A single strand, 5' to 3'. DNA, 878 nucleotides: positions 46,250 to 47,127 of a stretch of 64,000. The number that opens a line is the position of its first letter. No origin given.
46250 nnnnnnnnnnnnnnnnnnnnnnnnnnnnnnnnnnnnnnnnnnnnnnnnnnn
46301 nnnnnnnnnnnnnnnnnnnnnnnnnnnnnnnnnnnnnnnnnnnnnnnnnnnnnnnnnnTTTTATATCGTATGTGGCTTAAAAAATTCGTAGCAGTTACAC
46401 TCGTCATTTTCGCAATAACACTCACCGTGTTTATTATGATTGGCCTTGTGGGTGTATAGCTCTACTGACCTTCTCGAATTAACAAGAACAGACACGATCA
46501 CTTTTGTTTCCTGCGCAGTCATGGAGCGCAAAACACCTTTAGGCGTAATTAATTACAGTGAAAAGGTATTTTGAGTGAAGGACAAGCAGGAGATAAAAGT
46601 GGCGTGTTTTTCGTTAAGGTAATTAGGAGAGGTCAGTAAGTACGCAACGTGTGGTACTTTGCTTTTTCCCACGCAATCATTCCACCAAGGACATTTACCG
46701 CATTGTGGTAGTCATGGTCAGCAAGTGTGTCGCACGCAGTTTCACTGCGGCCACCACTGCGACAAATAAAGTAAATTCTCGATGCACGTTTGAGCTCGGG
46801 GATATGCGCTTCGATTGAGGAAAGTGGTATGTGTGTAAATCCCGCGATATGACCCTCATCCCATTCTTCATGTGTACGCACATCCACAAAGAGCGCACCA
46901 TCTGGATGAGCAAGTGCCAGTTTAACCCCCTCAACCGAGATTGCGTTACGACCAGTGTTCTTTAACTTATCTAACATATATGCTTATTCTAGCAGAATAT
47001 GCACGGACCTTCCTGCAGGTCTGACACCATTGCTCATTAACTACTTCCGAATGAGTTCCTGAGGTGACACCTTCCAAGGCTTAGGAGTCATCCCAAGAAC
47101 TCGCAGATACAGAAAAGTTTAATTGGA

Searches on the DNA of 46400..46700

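Call 54: search_rna_families(source=window, start=46400, end=46700, threshold=evalue, max_evalue=1)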
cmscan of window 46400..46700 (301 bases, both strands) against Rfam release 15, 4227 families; matches with E-value up to 1: 0.
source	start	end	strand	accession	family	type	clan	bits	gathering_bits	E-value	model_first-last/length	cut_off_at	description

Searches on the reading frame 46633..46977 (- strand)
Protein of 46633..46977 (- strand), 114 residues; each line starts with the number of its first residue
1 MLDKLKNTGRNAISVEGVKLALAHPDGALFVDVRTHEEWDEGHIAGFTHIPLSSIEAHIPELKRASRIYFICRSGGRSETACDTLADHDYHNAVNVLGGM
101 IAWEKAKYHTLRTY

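Call 46: search_protein_families(library=pfam, proteins=[window:46633-46977:-], max_evalue=0.00001)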
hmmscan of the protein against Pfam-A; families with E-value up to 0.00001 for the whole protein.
window:46633-46977:- (114 aa): 1 family
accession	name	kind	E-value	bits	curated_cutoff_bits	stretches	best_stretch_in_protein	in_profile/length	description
PF00581.25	Rhodanese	-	2.7e-14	53.9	22.2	1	26-105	12-101/102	Rhodanese-like domain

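Call 69: find_encoding_contigs(protein=window:46633-46977:-, flank=10000, max_places=10)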
Protein window:46633-46977:- (114 aa): 2 contigs read that carry it; 2 places shown.
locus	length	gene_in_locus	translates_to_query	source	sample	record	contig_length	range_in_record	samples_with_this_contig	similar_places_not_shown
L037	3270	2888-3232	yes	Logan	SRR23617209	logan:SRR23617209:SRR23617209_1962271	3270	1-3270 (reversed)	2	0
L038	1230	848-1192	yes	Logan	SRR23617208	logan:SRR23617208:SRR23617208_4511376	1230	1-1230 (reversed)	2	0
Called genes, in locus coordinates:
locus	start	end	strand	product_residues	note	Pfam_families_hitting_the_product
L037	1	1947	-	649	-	?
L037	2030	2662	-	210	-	-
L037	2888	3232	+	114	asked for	PF00581:Rhodanese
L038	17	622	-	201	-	-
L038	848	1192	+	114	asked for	PF00581:Rhodanese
